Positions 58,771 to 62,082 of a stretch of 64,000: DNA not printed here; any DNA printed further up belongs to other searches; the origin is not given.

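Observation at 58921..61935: Single polypeptide combining carrier domain, fatty acyl-AMP ligase, membrane anchor and PlsC-type acyltransferase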

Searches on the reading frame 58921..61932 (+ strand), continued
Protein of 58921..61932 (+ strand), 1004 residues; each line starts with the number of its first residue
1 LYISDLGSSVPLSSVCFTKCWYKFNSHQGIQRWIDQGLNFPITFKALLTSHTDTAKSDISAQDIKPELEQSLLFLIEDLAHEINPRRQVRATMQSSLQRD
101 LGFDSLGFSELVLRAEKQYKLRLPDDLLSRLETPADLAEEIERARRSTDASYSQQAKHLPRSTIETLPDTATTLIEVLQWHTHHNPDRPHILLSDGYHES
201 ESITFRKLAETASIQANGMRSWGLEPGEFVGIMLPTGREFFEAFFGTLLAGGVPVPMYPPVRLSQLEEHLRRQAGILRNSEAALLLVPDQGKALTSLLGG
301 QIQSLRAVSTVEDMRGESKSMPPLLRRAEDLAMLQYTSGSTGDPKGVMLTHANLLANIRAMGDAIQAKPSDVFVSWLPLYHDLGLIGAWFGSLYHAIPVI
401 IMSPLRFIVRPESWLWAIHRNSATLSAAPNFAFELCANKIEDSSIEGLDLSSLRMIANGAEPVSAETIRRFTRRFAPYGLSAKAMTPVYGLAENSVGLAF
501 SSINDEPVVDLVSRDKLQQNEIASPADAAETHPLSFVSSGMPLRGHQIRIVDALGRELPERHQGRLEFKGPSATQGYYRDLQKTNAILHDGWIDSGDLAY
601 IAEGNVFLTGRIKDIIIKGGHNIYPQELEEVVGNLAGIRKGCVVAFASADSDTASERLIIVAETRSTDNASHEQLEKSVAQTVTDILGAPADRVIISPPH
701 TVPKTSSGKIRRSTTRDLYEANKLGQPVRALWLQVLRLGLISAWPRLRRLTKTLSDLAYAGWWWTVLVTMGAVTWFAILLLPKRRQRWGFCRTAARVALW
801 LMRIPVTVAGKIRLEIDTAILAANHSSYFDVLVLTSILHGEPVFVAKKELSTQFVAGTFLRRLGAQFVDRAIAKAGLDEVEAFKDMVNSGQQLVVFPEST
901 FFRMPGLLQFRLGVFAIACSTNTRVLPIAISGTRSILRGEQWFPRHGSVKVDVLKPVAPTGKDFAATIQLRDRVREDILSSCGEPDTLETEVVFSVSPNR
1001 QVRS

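Call 27: search_protein_families(library=pfam, alignment_id=A3, max_evalue=0.00001)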
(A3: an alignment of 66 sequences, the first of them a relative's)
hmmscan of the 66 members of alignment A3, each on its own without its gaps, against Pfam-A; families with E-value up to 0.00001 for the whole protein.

A. member 1, L003:11187-11966:+ (260 aa): 0 families

B. families by the number of members that match (of 66 scanned): 86 families (the first 25 are shown)
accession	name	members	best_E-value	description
PF11700.14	ATG22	3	2.7e-56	Vacuole effluxer Atg22 like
PF07690.21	MFS_1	3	3.5e-25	Major Facilitator Superfamily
PF02867.20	Ribonuc_red_lgC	2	1.9e-129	Ribonucleotide reductase, barrel domain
PF09997.14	DUF2238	2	6.4e-37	Predicted membrane protein (DUF2238)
PF12698.13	ABC2_membrane_3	2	8e-34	ABC-2 family transporter protein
PF13185.12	GAF_2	2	2.2e-29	GAF domain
PF00005.33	ABC_tran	2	3.9e-27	ABC transporter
PF00072.30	Response_reg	2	3.9e-27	Response regulator receiver domain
PF00317.26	Ribonuc_red_lgN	2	2.5e-21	Ribonucleotide reductase, all-alpha domain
PF01061.29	ABC2_membrane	2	9.8e-21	ABC-2 type transporter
PF08448.16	PAS_4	2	7.5e-20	PAS fold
PF13426.13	PAS_9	2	2.4e-19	PAS domain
PF00989.32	PAS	2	2.7e-17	PAS fold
PF01590.32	GAF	2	3.9e-16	GAF domain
PF13188.13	PAS_8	2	5.4e-16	PAS domain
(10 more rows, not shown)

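Call 28: find_encoding_contigs(protein=P0002, flank=5000, max_places=2)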
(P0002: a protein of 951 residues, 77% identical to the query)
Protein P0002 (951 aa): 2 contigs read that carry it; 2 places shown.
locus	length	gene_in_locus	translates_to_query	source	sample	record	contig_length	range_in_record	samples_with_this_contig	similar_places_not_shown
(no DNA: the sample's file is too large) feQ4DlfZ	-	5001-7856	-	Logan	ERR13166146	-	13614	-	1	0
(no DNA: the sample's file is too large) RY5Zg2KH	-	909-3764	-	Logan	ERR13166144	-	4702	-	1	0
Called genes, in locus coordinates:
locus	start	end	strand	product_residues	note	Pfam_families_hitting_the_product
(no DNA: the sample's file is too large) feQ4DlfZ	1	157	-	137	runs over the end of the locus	?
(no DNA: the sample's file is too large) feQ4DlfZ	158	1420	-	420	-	PF00557:Peptidase_M24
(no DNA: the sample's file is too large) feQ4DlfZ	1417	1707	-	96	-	-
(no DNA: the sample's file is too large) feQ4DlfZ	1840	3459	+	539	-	PF01565:FAD_binding_4 (weak)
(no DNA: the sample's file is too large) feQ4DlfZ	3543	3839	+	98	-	PF14394:DUF4423 (faint), PF01022:HTH_5 (weak), PF12840:HTH_20 (weak), PF09339:HTH_IclR (weak)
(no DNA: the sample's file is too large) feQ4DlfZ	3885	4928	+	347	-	PF03773:ArsP_1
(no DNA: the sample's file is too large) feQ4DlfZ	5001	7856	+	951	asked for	PF00550:PP-binding (weak), PF00501:AMP-binding, PF01553:Acyltransferase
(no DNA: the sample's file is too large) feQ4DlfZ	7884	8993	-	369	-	PF02746:MR_MLE_N, PF13378:MR_MLE_C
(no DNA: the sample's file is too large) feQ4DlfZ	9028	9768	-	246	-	PF02798:GST_N, PF13409:GST_N_2, PF13417:GST_N_3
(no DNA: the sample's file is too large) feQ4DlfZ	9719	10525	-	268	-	PF27522:YDMC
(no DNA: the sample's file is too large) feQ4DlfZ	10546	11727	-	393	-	PF02771:Acyl-CoA_dh_N, PF02770:Acyl-CoA_dh_M, PF00441:Acyl-CoA_dh_1, PF08028:Acyl-CoA_dh_2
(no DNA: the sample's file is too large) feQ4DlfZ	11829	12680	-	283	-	PF01557:FAA_hydrolase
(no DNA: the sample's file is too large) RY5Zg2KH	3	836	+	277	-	?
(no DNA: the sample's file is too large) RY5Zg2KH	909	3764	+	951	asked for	PF00550:PP-binding (weak), PF00501:AMP-binding, PF01553:Acyltransferase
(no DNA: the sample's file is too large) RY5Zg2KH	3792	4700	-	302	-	?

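Call 29: find_encoding_contigs(protein=P0005, flank=5000, max_places=2)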
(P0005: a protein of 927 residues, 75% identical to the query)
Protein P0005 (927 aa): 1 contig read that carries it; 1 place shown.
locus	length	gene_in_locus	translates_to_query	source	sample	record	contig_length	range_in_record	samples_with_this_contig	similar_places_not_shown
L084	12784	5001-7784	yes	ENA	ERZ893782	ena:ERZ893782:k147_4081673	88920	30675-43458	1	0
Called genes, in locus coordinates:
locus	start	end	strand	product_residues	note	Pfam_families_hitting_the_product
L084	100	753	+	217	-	-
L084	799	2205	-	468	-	PF03062:MBOAT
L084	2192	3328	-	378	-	-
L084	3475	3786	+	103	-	PF01022:HTH_5 (weak), PF12840:HTH_20 (weak)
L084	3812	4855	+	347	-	PF03773:ArsP_1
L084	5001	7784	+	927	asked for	PF00550:PP-binding (weak), PF00501:AMP-binding, PF01553:Acyltransferase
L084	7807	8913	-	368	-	PF02746:MR_MLE_N, PF13378:MR_MLE_C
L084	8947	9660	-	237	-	PF02798:GST_N, PF13409:GST_N_2, PF13417:GST_N_3, PF14497:GST_C_3 (faint), PF00043:GST_C (weak)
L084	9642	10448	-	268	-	PF27522:YDMC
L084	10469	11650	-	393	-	PF02771:Acyl-CoA_dh_N, PF02770:Acyl-CoA_dh_M, PF00441:Acyl-CoA_dh_1, PF08028:Acyl-CoA_dh_2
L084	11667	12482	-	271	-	PF00535:Glycos_transf_2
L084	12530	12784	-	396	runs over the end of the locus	PF01494:FAD_binding_3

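Call 30: find_encoding_contigs(protein=P0012, flank=5000, max_places=2)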
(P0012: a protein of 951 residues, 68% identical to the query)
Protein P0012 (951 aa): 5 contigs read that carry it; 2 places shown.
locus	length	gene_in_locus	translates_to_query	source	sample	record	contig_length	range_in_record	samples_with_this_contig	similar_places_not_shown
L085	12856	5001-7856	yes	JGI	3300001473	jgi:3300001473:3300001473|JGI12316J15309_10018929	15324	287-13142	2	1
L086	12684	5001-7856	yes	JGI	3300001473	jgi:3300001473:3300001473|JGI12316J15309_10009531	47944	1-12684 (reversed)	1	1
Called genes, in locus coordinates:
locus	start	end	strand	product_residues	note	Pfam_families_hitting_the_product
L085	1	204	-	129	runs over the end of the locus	PF01192:RNA_pol_Rpb6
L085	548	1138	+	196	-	PF01936:NYN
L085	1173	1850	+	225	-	PF03167:UDG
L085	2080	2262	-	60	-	-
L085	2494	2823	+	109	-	-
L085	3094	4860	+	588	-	PF00501:AMP-binding, PF23562:AMP-binding_C_3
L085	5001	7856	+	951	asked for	PF00550:PP-binding (faint), PF00501:AMP-binding, PF01553:Acyltransferase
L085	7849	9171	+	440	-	PF11700:ATG22, PF07690:MFS_1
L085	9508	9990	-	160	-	PF01668:SmpB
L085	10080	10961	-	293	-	PF00701:DHDPS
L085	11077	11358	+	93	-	-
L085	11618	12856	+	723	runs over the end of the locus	PF01464:SLT, PF27553:SLT_superhelical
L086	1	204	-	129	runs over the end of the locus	PF01192:RNA_pol_Rpb6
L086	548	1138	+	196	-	PF01936:NYN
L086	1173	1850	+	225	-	PF03167:UDG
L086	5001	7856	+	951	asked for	PF00550:PP-binding (faint), PF00501:AMP-binding, PF01553:Acyltransferase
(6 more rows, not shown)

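Call 31: find_encoding_contigs(protein=P0016, flank=5000, max_places=2)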
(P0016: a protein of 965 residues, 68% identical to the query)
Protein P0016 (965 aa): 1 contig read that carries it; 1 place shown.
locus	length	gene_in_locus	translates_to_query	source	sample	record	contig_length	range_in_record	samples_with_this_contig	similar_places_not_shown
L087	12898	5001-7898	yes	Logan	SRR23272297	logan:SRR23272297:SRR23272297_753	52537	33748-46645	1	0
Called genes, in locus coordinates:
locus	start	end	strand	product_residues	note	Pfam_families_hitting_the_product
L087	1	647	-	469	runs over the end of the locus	PF02347:GDC-P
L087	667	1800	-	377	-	PF01513:NAD_kinase, PF00781:DAGK_cat (weak), PF20143:NAD_kinase_C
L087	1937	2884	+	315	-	PF00561:Abhydrolase_1, PF12146:Hydrolase_4, PF12697:Abhydrolase_6 (weak), PF20434:BD-FAE (faint), PF00326:Peptidase_S9 (weak)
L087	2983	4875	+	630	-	PF00501:AMP-binding, PF23562:AMP-binding_C_3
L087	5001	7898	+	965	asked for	PF00550:PP-binding (weak), PF00501:AMP-binding, PF01553:Acyltransferase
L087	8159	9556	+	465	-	PF01546:Peptidase_M20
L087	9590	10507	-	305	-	PF01522:Polysacc_deac_1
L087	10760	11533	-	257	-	PF02894:GFO_IDH_MocA_C, PF22725:GFO_IDH_MocA_C3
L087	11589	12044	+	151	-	-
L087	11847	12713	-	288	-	PF01261:AP_endonuc_2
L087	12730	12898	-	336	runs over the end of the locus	PF03446:NAD_binding_2, PF03807:F420_oxidored (weak), PF14833:NAD_binding_11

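Call 32: search_protein_families(library=ncbifam, proteins=[L085:7849-9168:+, L003:6239-7882:+, L005:5917-7233:+, L085:3094-4857:+], max_evalue=0.001)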
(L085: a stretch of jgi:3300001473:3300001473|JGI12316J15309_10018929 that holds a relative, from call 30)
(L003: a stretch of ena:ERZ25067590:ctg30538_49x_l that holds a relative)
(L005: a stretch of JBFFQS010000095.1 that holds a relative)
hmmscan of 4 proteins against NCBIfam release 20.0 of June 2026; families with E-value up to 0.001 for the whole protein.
L085:7849-9168:+ (440 aa): 4 families
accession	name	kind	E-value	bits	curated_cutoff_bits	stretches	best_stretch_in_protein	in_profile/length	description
TIGR00893.1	2A0114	subfamily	7.9e-08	31.6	395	1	262-429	222-396/399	D-galactonate transporter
TIGR00895.1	2A0115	subfamily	5.1e-05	22.4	418.55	1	284-403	278-397/398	aromatic acid/H+ symport family MFS transporter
TIGR00880.1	2_A_01_02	superfamily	6.5e-05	23.1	131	1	314-433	21-140/141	multidrug resistance protein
TIGR00881.1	2A0104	subfamily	8.9e-05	21.7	407.75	1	275-434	14-174/379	phosphoglycerate transporter protein PgtP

L003:6239-7882:+ (548 aa): 1 family
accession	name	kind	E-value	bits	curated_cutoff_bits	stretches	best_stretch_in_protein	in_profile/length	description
TIGR00788.1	fbt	subfamily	1.2e-09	37.6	216.4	1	327-516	252-422/468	folate/biopterin family MFS transporter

L005:5917-7233:+ (439 aa): 5 families
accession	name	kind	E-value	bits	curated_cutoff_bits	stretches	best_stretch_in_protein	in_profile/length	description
TIGR00792.1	gph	subfamily_domain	5.1e-12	45.2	231.35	1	33-357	8-323/437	glycoside-pentoside-hexuronide (GPH):cation symporter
TIGR00880.1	2_A_01_02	superfamily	9.5e-08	32.3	131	1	70-169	3-100/141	multidrug resistance protein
TIGR00893.1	2A0114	subfamily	1.9e-06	27.1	395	1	262-430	222-397/399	D-galactonate transporter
NF008586.0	PRK11551.1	equivalog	3.2e-05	23.1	410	1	291-432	255-396/406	3-(3-hydroxy-phenyl)propionate transporter MhpT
TIGR00895.1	2A0115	subfamily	0.00053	19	418.55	1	285-403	279-397/398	aromatic acid/H+ symport family MFS transporter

L085:3094-4857:+ (588 aa): 103 families (the best 25 are shown)
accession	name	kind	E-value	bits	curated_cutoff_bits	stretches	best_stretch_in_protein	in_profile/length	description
NF038343.1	ligase_FadD11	exception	4.3e-75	253.3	950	1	16-585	3-582/585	fatty acid--CoA ligase FadD11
NF004837.0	PRK06187.1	subfamily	1.8e-69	234.4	476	2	11-282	5-276/531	long-chain-fatty-acid--CoA ligase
NF005702.0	PRK07514.1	subfamily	6.8e-56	189.6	558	2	329-487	263-433/506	malonyl-CoA synthase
NF005801.1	PRK07656.1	equivalog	3.2e-54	184.4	657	2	337-487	280-436/500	FadD3 family acyl-CoA ligase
TIGR01923.1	menE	equivalog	1.7e-51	175.4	330.15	2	337-488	225-382/442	o-succinylbenzoate--CoA ligase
NF041592.1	carboxyl_red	equivalog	4e-51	173.8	1300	1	25-584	57-619/1160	carboxylic acid reductase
NF004114.0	PRK05605.1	equivalog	7e-46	156.7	766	3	339-501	341-520/575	long-chain-fatty-acid--CoA ligase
NF004511.1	PRK05852.1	equivalog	4.1e-45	154.4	650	2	16-278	1-258/505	FadD7 family fatty acid--CoA ligase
NF006572.0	PRK09088.1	equivalog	2.5e-42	145.2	696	2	337-487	258-421/491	acyl-CoA synthetase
NF052580.1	Str24CoAsynCasG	equivalog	2.8e-42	144.8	750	2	349-502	333-501/548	steroid-24-oyl-CoA synthetase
NF004758.0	PRK06087.1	equivalog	3.9e-42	144.4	736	2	15-232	25-241/548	medium-chain fatty-acid--CoA ligase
NF006182.0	PRK08316.1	subfamily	4e-41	141.1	663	2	15-252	12-244/523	fatty acyl-CoA synthetase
NF002966.0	PRK03640.1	equivalog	8.5e-41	140.1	556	2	336-488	254-416/483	o-succinylbenzoate--CoA ligase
NF006181.0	PRK08314.1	subfamily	8.5e-41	139.8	705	2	338-504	321-506/563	long-chain-fatty-acid--CoA ligase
NF009232.0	PRK12582.1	subfamily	1.3e-40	139.3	777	2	11-263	46-306/624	acyl-CoA synthetase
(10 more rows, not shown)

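Call 56: find_encoding_contigs(protein=P0003, flank=4000, max_places=1)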
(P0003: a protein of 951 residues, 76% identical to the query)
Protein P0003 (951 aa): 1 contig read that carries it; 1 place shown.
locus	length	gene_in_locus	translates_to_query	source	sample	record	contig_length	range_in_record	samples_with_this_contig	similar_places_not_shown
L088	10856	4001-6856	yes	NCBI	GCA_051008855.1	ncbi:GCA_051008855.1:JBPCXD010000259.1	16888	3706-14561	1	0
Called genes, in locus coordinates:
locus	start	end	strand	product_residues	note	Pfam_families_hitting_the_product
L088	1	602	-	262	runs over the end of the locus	PF23169:HalD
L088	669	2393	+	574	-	PF01565:FAD_binding_4 (weak)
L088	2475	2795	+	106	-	PF01022:HTH_5 (weak), PF12840:HTH_20, PF09339:HTH_IclR (weak)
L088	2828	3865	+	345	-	PF03773:ArsP_1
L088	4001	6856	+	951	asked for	PF00550:PP-binding (weak), PF00501:AMP-binding, PF01553:Acyltransferase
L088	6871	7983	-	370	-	PF02746:MR_MLE_N, PF13378:MR_MLE_C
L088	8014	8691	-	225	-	PF02798:GST_N, PF13417:GST_N_3, PF13409:GST_N_2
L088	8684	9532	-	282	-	PF27522:YDMC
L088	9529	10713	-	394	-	PF02771:Acyl-CoA_dh_N, PF02770:Acyl-CoA_dh_M, PF00441:Acyl-CoA_dh_1, PF08028:Acyl-CoA_dh_2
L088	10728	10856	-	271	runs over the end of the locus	PF00535:Glycos_transf_2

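Call 57: find_encoding_contigs(protein=P0004, flank=4000, max_places=1)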
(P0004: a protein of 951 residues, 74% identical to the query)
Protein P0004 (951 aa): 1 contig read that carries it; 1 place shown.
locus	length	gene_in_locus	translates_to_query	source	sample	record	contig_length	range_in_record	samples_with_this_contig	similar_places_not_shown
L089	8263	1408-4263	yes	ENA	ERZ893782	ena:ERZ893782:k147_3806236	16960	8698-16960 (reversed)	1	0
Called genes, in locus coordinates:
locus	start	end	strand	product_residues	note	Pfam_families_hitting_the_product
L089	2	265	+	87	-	?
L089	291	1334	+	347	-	PF03773:ArsP_1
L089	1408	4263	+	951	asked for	PF00550:PP-binding, PF00501:AMP-binding, PF01553:Acyltransferase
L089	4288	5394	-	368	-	PF02746:MR_MLE_N, PF13378:MR_MLE_C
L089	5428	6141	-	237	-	PF02798:GST_N, PF13409:GST_N_2, PF13417:GST_N_3 (weak)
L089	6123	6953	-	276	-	PF27522:YDMC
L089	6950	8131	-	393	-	PF02771:Acyl-CoA_dh_N, PF02770:Acyl-CoA_dh_M, PF00441:Acyl-CoA_dh_1, PF08028:Acyl-CoA_dh_2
